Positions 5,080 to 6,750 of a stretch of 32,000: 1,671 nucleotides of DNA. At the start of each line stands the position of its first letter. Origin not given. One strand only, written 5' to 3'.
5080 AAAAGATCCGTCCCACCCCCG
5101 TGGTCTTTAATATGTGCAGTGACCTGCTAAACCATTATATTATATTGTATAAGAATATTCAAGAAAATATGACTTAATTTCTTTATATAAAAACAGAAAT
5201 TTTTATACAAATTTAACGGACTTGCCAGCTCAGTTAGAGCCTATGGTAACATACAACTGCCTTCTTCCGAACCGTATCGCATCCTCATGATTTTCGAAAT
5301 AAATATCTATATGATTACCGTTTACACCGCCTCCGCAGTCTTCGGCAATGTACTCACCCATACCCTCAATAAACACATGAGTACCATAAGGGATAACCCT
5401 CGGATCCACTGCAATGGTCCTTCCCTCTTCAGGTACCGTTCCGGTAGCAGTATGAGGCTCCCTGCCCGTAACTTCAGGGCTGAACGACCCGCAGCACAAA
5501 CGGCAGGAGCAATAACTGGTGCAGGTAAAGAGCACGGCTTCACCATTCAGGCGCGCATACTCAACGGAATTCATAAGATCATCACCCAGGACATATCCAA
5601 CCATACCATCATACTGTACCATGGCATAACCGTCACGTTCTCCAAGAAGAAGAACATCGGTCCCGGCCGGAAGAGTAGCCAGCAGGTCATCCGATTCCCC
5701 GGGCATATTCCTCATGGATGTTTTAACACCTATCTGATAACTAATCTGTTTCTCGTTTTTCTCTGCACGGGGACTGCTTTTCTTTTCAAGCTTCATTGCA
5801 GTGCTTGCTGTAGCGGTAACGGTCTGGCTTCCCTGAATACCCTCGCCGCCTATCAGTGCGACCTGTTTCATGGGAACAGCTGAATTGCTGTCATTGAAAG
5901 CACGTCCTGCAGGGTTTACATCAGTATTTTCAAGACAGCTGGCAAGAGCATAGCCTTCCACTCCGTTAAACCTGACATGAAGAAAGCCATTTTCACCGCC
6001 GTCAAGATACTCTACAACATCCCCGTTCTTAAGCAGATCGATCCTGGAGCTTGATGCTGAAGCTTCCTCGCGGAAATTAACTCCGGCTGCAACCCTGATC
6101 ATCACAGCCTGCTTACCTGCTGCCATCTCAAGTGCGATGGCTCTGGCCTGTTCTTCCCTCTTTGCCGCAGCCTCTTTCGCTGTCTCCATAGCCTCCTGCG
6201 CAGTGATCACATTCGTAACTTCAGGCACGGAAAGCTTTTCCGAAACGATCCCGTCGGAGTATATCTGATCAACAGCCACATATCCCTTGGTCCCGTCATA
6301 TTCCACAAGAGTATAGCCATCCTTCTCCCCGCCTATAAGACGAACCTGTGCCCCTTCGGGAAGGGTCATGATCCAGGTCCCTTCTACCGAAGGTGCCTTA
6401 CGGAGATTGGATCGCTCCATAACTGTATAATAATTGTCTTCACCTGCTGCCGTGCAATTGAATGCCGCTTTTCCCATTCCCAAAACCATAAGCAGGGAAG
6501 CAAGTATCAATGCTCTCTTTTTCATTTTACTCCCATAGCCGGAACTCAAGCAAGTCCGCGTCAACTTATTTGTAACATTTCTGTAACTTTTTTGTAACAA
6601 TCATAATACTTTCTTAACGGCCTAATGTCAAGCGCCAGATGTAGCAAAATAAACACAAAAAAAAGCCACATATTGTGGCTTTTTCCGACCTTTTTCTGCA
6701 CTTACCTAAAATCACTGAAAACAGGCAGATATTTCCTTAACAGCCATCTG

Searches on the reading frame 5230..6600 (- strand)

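Call 7: search_protein_families(library=pfam, proteins=[window:5230-6600:-], max_evalue=0.01)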
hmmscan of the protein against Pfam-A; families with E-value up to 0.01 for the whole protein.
window:5230-6600:- (456 aa): 6 families
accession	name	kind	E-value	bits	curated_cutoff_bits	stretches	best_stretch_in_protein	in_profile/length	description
PF08239.17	SH3_3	-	2e-25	89.2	27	3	173-224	2-54/54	Bacterial SH3 domain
PF06725.17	3D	-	2.8e-17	63.1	23.8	1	394-453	1-70/72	3D domain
PF14604.12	SH3_9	-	1.8e-05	24.9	30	0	78-108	13-43/49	Variant SH3 domain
PF07653.23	SH3_2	-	5e-05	23.4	21.8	0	43-108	2-47/55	Variant SH3 domain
PF06347.19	SH3_4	-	9.3e-05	22.6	24.1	0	62-109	3-50/56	Bacterial SH3 domain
PF18348.7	SH3_16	-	0.00093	19.4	25.8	0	298-342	3-49/49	Bacterial dipeptidyl-peptidase Sh3 domain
